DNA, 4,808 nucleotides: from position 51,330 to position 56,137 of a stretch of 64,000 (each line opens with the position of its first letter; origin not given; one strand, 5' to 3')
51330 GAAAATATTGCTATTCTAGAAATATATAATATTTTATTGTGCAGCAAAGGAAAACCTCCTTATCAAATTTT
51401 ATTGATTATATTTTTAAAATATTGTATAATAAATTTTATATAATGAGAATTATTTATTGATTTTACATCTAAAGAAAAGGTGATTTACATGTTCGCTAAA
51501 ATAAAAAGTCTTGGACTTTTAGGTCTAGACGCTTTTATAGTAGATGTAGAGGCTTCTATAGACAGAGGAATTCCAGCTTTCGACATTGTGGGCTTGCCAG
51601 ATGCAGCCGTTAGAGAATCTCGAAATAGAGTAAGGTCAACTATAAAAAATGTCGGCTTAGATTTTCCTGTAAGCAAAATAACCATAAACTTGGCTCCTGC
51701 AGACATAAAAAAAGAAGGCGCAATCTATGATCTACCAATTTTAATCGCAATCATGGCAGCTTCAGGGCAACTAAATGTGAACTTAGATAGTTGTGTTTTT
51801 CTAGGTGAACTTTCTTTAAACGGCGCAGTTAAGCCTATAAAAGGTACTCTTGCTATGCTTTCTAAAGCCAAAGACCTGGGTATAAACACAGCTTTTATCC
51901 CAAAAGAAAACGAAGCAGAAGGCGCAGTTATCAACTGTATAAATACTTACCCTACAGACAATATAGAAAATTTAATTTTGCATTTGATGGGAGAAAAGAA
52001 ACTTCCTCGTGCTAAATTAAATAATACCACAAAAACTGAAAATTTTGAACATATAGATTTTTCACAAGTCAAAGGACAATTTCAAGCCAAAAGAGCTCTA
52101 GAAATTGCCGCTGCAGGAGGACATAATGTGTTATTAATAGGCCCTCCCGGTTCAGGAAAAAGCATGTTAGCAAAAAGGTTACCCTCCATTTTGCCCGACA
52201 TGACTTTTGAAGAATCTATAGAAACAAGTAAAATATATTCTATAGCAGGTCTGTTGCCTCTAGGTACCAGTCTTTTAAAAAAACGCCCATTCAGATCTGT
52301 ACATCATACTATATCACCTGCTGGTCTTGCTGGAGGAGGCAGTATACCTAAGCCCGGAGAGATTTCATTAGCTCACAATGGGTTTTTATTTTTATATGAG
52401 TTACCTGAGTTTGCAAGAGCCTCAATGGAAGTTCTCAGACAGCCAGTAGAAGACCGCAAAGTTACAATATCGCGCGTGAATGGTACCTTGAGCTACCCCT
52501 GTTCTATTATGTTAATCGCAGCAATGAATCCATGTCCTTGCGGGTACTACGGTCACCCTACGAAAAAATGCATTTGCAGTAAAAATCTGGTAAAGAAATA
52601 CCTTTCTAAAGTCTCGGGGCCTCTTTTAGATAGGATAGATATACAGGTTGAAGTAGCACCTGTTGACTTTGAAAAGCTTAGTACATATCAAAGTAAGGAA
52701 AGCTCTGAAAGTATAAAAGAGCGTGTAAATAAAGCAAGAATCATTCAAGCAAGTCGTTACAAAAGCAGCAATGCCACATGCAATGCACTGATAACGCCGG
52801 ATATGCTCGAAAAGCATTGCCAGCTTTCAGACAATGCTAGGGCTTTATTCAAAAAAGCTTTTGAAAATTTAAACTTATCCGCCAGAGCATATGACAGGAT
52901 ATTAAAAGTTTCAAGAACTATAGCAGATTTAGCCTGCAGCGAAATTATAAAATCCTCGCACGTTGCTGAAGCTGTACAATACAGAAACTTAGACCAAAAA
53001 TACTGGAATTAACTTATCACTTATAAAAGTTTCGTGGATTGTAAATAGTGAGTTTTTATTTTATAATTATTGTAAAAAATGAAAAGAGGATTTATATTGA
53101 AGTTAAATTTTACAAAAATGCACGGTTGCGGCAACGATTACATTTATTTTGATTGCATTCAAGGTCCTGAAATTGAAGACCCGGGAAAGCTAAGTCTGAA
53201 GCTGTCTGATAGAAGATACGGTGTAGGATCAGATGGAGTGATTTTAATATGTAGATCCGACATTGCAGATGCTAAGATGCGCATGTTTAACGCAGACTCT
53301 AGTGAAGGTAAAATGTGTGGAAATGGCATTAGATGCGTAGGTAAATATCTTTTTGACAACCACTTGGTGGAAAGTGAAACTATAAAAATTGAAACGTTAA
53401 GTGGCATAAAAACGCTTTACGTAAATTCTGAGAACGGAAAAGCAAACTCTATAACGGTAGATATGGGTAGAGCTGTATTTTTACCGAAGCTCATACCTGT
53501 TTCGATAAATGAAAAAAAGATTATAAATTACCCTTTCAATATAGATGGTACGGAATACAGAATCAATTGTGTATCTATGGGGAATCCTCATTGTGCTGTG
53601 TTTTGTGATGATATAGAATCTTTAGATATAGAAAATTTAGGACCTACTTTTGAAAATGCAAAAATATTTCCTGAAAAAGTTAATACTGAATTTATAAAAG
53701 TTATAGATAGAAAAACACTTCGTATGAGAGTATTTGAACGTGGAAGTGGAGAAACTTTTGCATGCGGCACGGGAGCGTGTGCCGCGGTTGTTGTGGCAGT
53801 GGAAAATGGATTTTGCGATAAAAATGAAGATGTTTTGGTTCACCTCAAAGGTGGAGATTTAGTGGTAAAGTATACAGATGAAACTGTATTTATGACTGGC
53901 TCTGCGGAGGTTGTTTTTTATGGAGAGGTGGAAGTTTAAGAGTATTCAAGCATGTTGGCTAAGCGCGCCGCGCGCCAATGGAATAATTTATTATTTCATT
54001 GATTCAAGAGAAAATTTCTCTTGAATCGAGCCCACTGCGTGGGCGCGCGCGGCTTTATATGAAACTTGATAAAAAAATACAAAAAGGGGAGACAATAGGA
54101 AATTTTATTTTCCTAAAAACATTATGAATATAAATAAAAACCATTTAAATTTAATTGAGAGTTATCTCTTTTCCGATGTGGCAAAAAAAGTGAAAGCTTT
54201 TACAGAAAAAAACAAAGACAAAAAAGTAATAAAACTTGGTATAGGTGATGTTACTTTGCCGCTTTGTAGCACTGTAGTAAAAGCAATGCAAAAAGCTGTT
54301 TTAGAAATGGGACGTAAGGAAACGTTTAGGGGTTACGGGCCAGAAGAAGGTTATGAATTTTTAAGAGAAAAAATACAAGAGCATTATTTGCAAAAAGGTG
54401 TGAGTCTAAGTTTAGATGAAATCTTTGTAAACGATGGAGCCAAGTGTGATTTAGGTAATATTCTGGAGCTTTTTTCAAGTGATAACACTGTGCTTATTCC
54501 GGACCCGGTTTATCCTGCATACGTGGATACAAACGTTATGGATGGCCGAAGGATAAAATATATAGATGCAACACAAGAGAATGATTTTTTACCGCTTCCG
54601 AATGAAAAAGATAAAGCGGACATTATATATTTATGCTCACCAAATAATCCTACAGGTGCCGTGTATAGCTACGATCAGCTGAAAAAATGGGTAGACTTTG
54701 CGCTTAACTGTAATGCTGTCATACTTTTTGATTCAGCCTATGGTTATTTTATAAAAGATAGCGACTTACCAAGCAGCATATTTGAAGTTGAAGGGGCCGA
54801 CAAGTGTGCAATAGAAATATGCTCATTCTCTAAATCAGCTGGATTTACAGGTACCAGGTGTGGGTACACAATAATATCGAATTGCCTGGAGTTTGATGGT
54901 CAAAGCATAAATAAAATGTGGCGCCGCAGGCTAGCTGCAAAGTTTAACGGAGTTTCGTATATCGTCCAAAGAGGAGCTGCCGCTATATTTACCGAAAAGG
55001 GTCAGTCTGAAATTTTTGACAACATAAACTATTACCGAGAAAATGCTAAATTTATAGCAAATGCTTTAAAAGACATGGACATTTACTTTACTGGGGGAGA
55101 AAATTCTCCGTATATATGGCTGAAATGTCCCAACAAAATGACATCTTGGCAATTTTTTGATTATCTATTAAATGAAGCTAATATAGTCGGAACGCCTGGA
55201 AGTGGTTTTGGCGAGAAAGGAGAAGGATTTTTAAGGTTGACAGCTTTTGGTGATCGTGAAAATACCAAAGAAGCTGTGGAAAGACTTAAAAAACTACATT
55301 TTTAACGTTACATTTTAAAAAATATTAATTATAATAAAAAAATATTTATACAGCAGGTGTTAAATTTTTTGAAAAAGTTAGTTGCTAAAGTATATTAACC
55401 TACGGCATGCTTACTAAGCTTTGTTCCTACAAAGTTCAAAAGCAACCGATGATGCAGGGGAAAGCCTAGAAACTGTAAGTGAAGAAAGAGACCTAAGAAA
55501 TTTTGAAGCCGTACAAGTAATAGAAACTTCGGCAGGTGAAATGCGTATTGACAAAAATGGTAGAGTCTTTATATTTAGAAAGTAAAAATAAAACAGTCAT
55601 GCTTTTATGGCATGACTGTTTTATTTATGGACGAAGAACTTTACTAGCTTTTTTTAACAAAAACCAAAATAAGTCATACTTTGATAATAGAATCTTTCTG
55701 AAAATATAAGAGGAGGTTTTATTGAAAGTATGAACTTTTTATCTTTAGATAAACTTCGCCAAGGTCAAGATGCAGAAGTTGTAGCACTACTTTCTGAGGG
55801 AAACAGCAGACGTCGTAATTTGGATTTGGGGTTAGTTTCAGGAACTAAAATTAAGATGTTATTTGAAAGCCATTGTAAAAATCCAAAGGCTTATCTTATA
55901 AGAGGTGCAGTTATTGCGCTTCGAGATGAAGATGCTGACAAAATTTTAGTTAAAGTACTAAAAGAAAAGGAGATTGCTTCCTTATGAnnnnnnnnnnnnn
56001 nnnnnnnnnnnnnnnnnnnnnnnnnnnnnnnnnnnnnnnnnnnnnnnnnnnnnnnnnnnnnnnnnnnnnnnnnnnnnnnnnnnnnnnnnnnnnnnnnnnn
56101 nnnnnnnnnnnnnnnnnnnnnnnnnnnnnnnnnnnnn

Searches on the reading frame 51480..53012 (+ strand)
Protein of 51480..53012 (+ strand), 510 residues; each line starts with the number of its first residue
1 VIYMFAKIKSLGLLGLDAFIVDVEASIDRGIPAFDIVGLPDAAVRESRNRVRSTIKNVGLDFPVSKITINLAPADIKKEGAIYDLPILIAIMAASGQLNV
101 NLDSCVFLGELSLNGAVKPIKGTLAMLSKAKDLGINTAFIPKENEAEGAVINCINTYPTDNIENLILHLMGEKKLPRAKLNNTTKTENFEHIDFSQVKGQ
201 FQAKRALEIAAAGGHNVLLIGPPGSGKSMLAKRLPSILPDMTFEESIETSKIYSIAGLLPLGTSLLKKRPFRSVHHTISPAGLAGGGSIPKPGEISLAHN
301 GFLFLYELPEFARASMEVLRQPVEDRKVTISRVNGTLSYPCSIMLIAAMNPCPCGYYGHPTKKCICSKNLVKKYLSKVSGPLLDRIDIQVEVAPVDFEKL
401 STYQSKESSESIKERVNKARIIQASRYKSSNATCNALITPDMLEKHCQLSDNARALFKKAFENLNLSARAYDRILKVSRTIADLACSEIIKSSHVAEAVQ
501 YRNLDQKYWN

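Call 15: search_protein_families(library=pfam, proteins=[window:51480-53012:+], max_evalue=0.0001)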
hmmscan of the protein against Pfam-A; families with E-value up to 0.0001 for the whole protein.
window:51480-53012:+ (510 aa): 7 families
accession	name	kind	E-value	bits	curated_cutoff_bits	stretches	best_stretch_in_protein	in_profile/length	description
PF01078.27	Mg_chelatase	-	1.9e-90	302.2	20.3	1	193-399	1-206/207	Magnesium chelatase, subunit ChlI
PF13541.12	ChlI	-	1.7e-44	151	27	1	23-144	1-121/121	Subunit ChlI of Mg-chelatase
PF13335.12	Mg_chelatase_C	-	6.6e-32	110.4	26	1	407-502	2-94/94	Magnesium chelatase, subunit ChlI C-terminal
PF07728.20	AAA_5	-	1.6e-06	28.6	22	0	216-243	1-29/139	AAA domain (dynein-related subfamily)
PF05362.19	Lon_C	-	1.1e-05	25.5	21.1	1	45-147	67-175/205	Lon protease (S16) C-terminal proteolytic domain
PF00493.29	MCM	-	3.8e-05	23.3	23.3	0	208-248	51-91/224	MCM P-loop domain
PF00158.32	Sigma54_activat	-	4.9e-05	23.5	20.2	0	204-350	12-142/168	Sigma-54 interaction domain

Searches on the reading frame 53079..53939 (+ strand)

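Call 89: search_protein_families(library=pfam, proteins=[window:53079-53939:+], max_evalue=0.001)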
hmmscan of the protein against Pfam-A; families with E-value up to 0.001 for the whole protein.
window:53079-53939:+ (286 aa): 3 families
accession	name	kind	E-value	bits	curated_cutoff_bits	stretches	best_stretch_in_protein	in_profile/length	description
PF01678.24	DAP_epimerase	-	3.1e-62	208.5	34.7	2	164-278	2-120/121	Diaminopimelate epimerase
PF02567.21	PhzC-PhzF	-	2e-06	27.9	27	1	60-235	48-223/281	Phenazine biosynthesis-like protein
PF05544.16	Pro_racemase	-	0.00081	19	27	0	59-131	61-138/325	Proline racemase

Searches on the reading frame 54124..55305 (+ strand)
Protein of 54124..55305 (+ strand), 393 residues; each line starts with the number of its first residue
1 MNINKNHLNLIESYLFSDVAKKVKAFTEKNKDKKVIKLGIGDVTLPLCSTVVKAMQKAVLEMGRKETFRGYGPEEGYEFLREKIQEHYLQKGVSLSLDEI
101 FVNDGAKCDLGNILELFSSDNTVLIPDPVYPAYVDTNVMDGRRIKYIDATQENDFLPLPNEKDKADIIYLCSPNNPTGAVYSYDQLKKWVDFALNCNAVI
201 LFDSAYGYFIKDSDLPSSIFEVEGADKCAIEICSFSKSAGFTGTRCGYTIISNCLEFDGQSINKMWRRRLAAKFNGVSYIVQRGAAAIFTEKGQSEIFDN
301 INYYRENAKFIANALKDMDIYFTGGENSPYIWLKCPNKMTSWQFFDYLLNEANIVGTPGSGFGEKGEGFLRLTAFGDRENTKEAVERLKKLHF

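Call 9: search_protein_families(library=pfam, proteins=[window:54124-55305:+], max_evalue=0.01)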
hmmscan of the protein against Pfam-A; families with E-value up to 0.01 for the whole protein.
window:54124-55305:+ (393 aa): 2 families
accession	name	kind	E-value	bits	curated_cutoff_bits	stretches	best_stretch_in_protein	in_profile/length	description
PF00155.27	Aminotran_1_2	-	2.4e-46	159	19.7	1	33-388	1-361/361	Aminotransferase class I and II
PF04864.19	Alliinase_C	-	7e-05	22.3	22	1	121-253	97-210/363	Allinase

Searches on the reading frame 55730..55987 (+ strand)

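Call 9: search_protein_families(library=pfam, proteins=[window:55730-55987:+], max_evalue=0.01)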
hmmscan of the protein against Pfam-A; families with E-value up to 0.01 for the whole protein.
window:55730-55987:+ (85 aa): 1 family
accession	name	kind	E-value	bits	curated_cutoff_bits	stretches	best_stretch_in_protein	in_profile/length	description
PF04023.20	FeoA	-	2.6e-12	47.1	23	1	5-75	2-73/74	FeoA domain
